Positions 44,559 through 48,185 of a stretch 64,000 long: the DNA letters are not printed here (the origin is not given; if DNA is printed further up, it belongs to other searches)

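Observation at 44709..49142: Adenylation / carrier-protein / alpha-oxoamine-synthase megaenzyme paired with an ACC-deaminase-fold PLP enzyme: candidate amino-ketone or sphingoid-like lipid cassette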

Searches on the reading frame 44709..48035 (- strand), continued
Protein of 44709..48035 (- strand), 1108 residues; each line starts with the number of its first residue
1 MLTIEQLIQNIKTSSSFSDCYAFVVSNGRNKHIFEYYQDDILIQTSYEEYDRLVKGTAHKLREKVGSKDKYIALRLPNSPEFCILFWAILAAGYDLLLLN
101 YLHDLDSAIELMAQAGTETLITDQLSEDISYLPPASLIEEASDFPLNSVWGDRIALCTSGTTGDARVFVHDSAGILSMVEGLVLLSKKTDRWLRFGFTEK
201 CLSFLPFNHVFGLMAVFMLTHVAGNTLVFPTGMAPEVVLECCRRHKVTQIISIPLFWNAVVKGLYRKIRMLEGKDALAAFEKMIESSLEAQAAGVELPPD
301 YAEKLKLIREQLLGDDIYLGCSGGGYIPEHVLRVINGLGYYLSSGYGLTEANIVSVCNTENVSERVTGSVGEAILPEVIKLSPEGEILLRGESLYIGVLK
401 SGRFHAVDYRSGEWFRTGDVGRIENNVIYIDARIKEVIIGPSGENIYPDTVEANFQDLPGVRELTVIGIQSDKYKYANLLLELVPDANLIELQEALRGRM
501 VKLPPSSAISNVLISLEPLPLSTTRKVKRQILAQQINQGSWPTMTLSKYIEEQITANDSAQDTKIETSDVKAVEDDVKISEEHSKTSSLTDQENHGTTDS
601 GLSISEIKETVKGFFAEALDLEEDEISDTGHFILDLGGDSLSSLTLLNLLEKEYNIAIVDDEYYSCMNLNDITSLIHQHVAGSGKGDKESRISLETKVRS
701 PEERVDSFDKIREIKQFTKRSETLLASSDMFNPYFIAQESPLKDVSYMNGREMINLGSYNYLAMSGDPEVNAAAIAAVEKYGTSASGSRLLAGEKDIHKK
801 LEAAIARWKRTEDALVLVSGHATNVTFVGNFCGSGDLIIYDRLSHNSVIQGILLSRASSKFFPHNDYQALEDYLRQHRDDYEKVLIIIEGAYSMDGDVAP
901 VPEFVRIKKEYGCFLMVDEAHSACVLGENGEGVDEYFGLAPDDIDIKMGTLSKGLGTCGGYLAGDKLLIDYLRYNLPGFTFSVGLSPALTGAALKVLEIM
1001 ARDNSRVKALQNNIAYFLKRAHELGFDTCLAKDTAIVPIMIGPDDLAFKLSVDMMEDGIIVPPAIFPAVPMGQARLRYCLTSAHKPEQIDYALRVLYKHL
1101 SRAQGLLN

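Call 13: find_encoding_contigs(protein=P0010, flank=10000, max_places=4)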
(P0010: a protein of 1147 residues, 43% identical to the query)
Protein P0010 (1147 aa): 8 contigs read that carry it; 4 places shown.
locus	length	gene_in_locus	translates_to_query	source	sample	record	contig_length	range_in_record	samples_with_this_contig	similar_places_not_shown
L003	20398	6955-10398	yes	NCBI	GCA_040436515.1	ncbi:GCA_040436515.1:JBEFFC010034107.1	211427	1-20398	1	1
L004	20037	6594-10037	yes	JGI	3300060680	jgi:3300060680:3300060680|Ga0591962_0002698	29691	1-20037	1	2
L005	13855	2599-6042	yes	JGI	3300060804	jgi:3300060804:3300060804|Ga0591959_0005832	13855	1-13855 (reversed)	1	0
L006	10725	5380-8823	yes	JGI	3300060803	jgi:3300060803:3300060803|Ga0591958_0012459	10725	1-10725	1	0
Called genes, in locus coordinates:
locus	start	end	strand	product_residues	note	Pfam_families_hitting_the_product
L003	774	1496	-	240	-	PF03575:Peptidase_S51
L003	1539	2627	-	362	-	PF00579:tRNA-synt_1b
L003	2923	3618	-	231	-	PF03009:GDPD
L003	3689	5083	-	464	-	PF01306:LacY_symp (weak), PF13347:MFS_2, PF07690:MFS_1, PF03209:PUCC (faint), PF07690:MFS_1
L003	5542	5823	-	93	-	PF04456:DUF503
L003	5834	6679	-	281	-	PF13279:4HBT_2 (weak)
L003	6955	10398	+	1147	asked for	PF00501:AMP-binding, PF00550:PP-binding, PF00155:Aminotran_1_2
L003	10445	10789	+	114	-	-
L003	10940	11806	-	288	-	PF00899:ThiF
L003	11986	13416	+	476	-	PF01266:DAO (weak), PF05834:Lycopene_cycl (weak), PF21688:FAD-depend_C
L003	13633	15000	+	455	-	PF13421:Band_7_1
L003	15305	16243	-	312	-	PF01966:HD (weak)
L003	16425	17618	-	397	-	-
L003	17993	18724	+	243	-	PF14471:DUF4428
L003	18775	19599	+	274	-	PF02900:LigB, PF01875:Memo (weak)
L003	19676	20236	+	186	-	PF01871:AMMECR1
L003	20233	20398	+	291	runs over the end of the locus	PF04055:Radical_SAM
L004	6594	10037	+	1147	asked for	PF00501:AMP-binding, PF00550:PP-binding, PF00155:Aminotran_1_2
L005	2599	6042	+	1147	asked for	PF00501:AMP-binding, PF00550:PP-binding, PF00155:Aminotran_1_2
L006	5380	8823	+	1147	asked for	PF00501:AMP-binding, PF00550:PP-binding, PF00155:Aminotran_1_2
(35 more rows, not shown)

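Call 17: find_related_loci(query=A1, collection=genome_contigs, flank=8000)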
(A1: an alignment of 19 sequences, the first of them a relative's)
Query A1 (1108 aa) in genome_contigs; peptide patterns used: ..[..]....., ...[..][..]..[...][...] (x = any residue, [..] = any of these).
599 stretches matched a pattern (row limit reached: there are more); 592 encode a relative of the query (tblastn E <= 1e-3); the best 80 are kept; 80 distinct loci.
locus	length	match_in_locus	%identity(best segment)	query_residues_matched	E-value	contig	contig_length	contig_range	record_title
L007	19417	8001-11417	44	7-1098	0e+0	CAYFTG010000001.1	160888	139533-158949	MAG TPA_asm: uncultured Mageeibacillus sp. isolate ERP107106_co2_248 genome assembly, contig: NODE_13_length_160888_cov_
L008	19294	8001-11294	43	11-1096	0e+0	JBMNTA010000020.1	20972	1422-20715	MAG: Saccharofermentanales bacterium isolate SBF912SR4HQ0002 scaffold_2147_c1, whole genome shotgun sequence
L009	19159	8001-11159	42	8-1096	0e+0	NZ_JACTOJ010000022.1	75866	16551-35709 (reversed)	Clostridium sp. 19966 contig00022, whole genome shotgun sequence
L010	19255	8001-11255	42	1-1106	0e+0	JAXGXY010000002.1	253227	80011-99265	MAG: Christensenellales bacterium isolate AnMBR.bin500 bin500_2, whole genome shotgun sequence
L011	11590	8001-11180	41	1-1096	0e+0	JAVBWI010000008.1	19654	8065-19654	MAG: Clostridia bacterium isolate ZNE14_Bin7 all_Scaff007146, whole genome shotgun sequence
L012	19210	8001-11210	41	1-1098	0e+0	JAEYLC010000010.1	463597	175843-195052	MAG: Bacillota bacterium isolate OH_HFB_48 k127_607299, whole genome shotgun sequence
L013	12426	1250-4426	41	1-1096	0e+0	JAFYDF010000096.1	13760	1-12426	MAG: Clostridia bacterium isolate RGIG6984 Sheep_Rumen.Co__c2416870, whole genome shotgun sequence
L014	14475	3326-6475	41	46-1103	0e+0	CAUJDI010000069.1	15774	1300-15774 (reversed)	MAG: Bacillota bacterium isolate KLAP100 genome assembly, contig: KLAP100_659982, whole genome shotgun sequence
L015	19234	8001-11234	39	4-1098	0e+0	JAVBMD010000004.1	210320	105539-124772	MAG: Eubacteriales bacterium isolate EPI_MAG_00041 c_000011762297, whole genome shotgun sequence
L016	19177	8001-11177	39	14-1096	0e+0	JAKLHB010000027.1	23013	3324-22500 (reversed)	MAG: Planctomycetota bacterium isolate RA.bin53 RA.bin53_27, whole genome shotgun sequence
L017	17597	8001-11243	41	9-1096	0e+0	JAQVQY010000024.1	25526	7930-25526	MAG: Eubacteriales bacterium isolate STF1_238 NODE_4410_length_25526_cov_3.808024_Sandtown_F1, whole genome shotgun sequ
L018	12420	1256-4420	41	46-1093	0e+0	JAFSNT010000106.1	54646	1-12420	MAG: Clostridia bacterium isolate RGIG3310 Goat_Reticulum-5__c243197, whole genome shotgun sequence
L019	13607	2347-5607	39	5-1093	0e+0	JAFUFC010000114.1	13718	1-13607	MAG: Clostridia bacterium isolate RGIG4437 Roe_deer_Omasum-3__c115049, whole genome shotgun sequence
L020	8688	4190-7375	41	36-1103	0e+0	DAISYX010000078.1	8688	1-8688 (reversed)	MAG TPA_asm: Clostridia bacterium isolate CTOTU19819 NODE_6703_length_8688_cov_10.658635, whole genome shotgun sequence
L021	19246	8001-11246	45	1-1107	0e+0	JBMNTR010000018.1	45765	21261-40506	MAG: Christensenellales bacterium isolate SBF912SR4HQ0005 scaffold_1460_c1, whole genome shotgun sequence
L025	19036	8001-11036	41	70-1093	0e+0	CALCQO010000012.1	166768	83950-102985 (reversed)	MAG TPA_asm: uncultured Clostridia bacterium isolate SRR1562007_bin.156_CONCOCT_v1.1_MAG genome assembly, contig: ERZ724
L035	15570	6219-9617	43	2-1108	0e+0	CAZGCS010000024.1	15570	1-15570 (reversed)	MAG TPA_asm: uncultured Mageeibacillus sp. isolate binchicken_co39_333 genome assembly, contig: NODE_9205_length_15570_c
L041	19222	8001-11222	42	2-1106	0e+0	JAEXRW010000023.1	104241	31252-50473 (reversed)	MAG: Bacillota bacterium isolate OH_HBrB_280 k127_1893884, whole genome shotgun sequence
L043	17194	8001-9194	62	703-1098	9e-160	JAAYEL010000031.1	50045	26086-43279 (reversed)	MAG: Tissierellia bacterium isolate AS07pgkLD_104 38955_AS07, whole genome shotgun sequence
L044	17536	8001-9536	51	578-1093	1e-157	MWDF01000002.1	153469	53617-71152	MAG: Firmicutes bacterium ADurb.Bin153 BWY00_contig000002, whole genome shotgun sequence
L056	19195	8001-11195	42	16-1096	0e+0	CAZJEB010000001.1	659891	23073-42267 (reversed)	MAG TPA_asm: uncultured Oscillospiraceae bacterium isolate SRP192927_co5_371 genome assembly, contig: NODE_2_length_6598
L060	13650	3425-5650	34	357-1102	4e-127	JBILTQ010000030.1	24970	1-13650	MAG: Pirellulaceae bacterium isolate ME2018-07-17_3300044591_group8_bin172 Rohwer_bin1669_scaffold_958_c1, whole genome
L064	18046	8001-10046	36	412-1100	1e-124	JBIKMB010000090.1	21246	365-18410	MAG: Pirellulaceae bacterium isolate ME2014-08-29_3300036719_group5_bin81 Rohwer_bin1640_scaffold_2116_c1, whole genome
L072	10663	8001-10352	34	330-1108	2e-120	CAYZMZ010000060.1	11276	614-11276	MAG TPA_asm: uncultured Planctomycetaceae bacterium isolate SRP192927_co4_339 genome assembly, contig: NODE_13798_length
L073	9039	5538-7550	35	412-1091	1e-120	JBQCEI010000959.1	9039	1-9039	MAG: Aureliella sp. isolate bin122 k127_435424, whole genome shotgun sequence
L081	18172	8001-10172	33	376-1102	4e-116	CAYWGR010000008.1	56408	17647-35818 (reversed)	MAG TPA_asm: uncultured Planctomycetaceae bacterium isolate binchicken_co66_277 genome assembly, contig: NODE_1026_lengt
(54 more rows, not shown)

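Call 21: search_protein_families(library=pfam, proteins=[L056:7099-7920:+, L025:6954-7700:-, L041:11392-12267:+, L018:206-859:+, L081:10567-11802:-, L060:7129-8535:-, L073:4593-6308:-, L003:5834-6679:-, L003:10445-10789:+, L020:3-794:+], max_evalue=0.01)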
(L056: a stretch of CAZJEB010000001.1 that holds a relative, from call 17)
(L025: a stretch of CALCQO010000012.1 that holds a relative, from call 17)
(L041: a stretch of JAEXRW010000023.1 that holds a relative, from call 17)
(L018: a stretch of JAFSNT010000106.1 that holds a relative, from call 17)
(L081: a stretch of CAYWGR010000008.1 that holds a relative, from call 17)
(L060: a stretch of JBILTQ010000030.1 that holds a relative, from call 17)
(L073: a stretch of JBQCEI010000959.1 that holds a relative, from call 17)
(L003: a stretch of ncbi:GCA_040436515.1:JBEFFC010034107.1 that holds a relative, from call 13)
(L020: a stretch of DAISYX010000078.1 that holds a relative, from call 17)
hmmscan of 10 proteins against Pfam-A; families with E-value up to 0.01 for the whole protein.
L056:7099-7920:+ (273 aa): 5 families
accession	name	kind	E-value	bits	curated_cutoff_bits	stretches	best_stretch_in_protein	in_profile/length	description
PF00106.31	adh_short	-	7.8e-39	133.6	26.6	1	6-181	1-183/195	short chain dehydrogenase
PF13561.12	adh_short_C2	-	1.4e-25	90.7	27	1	15-193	6-189/236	Enoyl-(Acyl carrier protein) reductase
PF08659.16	KR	-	3.1e-11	43.9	22.6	1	7-159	2-161/180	KR domain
PF01370.27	Epimerase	-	9.9e-07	28.8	20.9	1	9-176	2-168/240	NAD dependent epimerase/dehydratase family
PF08643.16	DUF1776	-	1.2e-06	28.6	25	1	88-234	105-265/294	Fungal family of unknown function (DUF1776)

L025:6954-7700:- (248 aa): 0 families

L041:11392-12267:+ (291 aa): 1 family
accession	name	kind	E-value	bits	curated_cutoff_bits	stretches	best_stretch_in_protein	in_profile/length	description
PF02645.21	DegV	-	7.7e-74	249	27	1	4-286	2-278/280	Uncharacterised protein, DegV family COG1307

L018:206-859:+ (217 aa): 0 families

L081:10567-11802:- (411 aa): 1 family
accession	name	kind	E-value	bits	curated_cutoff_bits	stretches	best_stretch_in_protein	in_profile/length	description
PF07585.17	BBP7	-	9.4e-16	58.4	26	1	110-374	42-302/350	Putative beta barrel porin-7 (BBP7)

L060:7129-8535:- (468 aa): 1 family
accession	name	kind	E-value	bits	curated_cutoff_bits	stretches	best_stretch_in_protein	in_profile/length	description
PF07394.17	DUF1501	-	5.7e-90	302.7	27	1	79-465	1-388/390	Protein of unknown function (DUF1501)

L073:4593-6308:- (571 aa): 0 families

L003:5834-6679:- (281 aa): 3 families
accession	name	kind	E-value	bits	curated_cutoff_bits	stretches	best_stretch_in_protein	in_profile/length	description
PF13279.12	4HBT_2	-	7.4e-11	43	25.5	1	180-260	1-90/122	Thioesterase-like superfamily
PF01643.23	Acyl-ACP_TE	-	0.00022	21.4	23.7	1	18-136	7-122/131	Acyl-ACP thioesterase N-terminal domain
PF20791.3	Acyl-ACP_TE_C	-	0.003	18.2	21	1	170-235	4-64/101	Acyl-ACP thioesterase C-terminal domain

L003:10445-10789:+ (114 aa): 0 families

L020:3-794:+ (263 aa): 12 families
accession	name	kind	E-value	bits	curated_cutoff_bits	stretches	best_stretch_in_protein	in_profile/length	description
PF00005.33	ABC_tran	-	2.6e-31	109.5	25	1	41-189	2-137/137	ABC transporter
PF13401.12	AAA_22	-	1.2e-06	29.2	27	1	53-206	8-104/130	AAA domain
PF02463.25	SMC_N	-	2.6e-05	24.2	40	1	159-229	135-209/220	RecF/RecN/SMC N terminal domain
PF06414.18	Zeta_toxin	-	0.00028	20.8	22.3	1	55-92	21-58/199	Zeta toxin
PF09818.15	ABC_ATPase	-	0.00029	20.4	23.2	0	136-230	134-229/283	P-loop domain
PF13191.12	AAA_16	-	0.00037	21.5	32.6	1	52-187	26-141/167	AAA ATPase domain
PF13604.12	AAA_30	-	0.00041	20.6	27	0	50-82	18-50/191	AAA domain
PF01935.23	DUF87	-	0.00043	20.9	23.2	1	53-72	26-45/220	Helicase HerA, central domain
PF05729.18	NACHT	-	0.002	18.4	26.7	0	52-72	2-22/167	NACHT domain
PF13304.12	AAA_21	-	0.0022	18.6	27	0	152-197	229-277/304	AAA domain, putative AbiEii toxin, Type IV TA system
PF20720.3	nSTAND3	-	0.0074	16.4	27.2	0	52-77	19-44/155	Novel STAND NTPase 3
PF00004.35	AAA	-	0.009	16.9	21.2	0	55-91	3-38/131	ATPase family associated with various cellular activities (AAA)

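Call 22: find_encoding_contigs(protein=P0006, flank=10000, max_places=2)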
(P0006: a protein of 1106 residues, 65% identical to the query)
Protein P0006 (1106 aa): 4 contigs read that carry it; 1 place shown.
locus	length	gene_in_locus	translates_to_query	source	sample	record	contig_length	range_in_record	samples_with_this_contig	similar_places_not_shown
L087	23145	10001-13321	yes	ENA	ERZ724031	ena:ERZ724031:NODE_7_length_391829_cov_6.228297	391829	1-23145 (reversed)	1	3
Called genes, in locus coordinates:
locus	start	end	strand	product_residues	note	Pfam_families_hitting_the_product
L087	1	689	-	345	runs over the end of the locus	PF02912:Phe_tRNA-synt_N, PF01409:tRNA-synt_2d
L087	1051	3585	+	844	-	PF01738:DLH (weak), PF20434:BD-FAE (faint), PF00326:Peptidase_S9, PF12146:Hydrolase_4 (faint)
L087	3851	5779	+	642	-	-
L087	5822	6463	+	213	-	PF07155:ECF-ribofla_trS, PF12822:ECF_trnsprt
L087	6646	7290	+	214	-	PF04260:DUF436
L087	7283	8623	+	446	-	PF01594:AI-2E_transport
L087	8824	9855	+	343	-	PF00291:PALP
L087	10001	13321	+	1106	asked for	PF00501:AMP-binding, PF00550:PP-binding, PF00155:Aminotran_1_2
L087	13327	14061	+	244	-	PF04474:DUF554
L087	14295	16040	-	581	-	PF13510:Fer2_4, PF00037:Fer4 (faint), PF10588:NADH-G_4Fe-4S_3, PF13237:Fer4_10 (weak), PF22117:Fer4_Nqo3 (weak), PF12838:Fer4_7, PF02906:Fe_hyd_lg_C, PF02256:Fe_hyd_SSU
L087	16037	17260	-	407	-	PF01512:Complex1_51K, PF10589:NADH_4Fe-4S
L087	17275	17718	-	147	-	PF01257:2Fe-2S_thioredx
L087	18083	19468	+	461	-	PF01938:TRAM (weak), PF05958:tRNA_U5-meth_tr, PF09445:Methyltransf_15 (faint), PF05175:MTS (weak), PF13847:Methyltransf_31, PF13649:Methyltransf_25 (weak)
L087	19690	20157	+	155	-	-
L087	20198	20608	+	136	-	PF07366:SnoaL, PF12680:SnoaL_2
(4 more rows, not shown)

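Call 23: find_encoding_contigs(protein=P0005, flank=10000, max_places=2)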
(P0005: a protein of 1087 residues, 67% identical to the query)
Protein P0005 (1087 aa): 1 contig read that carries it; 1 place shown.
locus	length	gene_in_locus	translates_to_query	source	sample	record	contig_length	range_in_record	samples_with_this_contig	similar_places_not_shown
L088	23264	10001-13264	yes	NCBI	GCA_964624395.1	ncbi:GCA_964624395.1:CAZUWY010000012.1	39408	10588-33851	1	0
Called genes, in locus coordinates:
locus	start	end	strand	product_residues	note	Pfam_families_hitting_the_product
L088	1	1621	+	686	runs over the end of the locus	PF02129:Peptidase_S15 (faint), PF20434:BD-FAE (weak), PF00326:Peptidase_S9, PF01738:DLH (faint)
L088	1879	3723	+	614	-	PF02690:Na_Pi_cotrans, PF01895:PhoU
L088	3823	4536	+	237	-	PF07155:ECF-ribofla_trS, PF12822:ECF_trnsprt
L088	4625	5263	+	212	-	PF04260:DUF436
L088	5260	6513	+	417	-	PF01594:AI-2E_transport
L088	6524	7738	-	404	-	-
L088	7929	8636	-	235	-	PF00565:SNase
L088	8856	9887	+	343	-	PF00291:PALP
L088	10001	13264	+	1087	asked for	PF00501:AMP-binding, PF00550:PP-binding, PF00155:Aminotran_1_2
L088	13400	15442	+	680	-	PF05378:Hydant_A_N, PF01968:Hydantoinase_A, PF19278:Hydant_A_C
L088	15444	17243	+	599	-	PF02538:Hydantoinase_B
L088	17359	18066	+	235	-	PF04474:DUF554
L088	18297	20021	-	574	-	PF13510:Fer2_4, PF10588:NADH-G_4Fe-4S_3, PF13237:Fer4_10 (weak), PF22117:Fer4_Nqo3 (weak), PF02906:Fe_hyd_lg_C, PF02256:Fe_hyd_SSU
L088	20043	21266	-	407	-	PF01512:Complex1_51K, PF10589:NADH_4Fe-4S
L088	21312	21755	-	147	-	PF01257:2Fe-2S_thioredx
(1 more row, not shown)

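Call 24: find_encoding_contigs(protein=P0003, flank=10000, max_places=2)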
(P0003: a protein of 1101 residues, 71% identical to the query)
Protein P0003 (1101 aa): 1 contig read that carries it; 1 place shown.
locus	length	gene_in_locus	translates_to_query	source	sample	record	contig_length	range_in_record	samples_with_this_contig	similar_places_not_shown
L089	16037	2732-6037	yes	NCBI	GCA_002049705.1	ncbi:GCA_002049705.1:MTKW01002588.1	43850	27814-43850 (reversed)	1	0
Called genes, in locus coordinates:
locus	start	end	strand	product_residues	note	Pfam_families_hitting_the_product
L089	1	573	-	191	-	?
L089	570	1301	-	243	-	PF00565:SNase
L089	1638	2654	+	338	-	PF00291:PALP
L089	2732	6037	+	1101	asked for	PF00501:AMP-binding, PF00550:PP-binding, PF00155:Aminotran_1_2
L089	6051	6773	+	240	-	PF04474:DUF554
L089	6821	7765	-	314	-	PF23750:RsgI_M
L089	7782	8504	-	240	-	PF04542:Sigma70_r2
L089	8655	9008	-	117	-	PF02001:DUF134, PF04545:Sigma70_r4 (faint), PF08281:Sigma70_r4_2 (weak)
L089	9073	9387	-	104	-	PF17253:DUF5320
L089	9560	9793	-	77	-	-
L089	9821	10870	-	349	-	PF07355:GRDB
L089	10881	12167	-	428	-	PF09338:Gly_reductase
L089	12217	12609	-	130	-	PF28011:GrdX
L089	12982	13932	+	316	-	PF08240:ADH_N, PF00107:ADH_zinc_N, PF13602:ADH_zinc_N_2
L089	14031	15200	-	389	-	PF01134:GIDA (faint), PF01262:AlaDh_PNT_C (faint), PF01266:DAO (faint), PF03486:HI0933_like (faint), PF07992:Pyr_redox_2, PF13450:NAD_binding_8 (faint), PF00070:Pyr_redox, PF18267:Rubredoxin_C, +1 more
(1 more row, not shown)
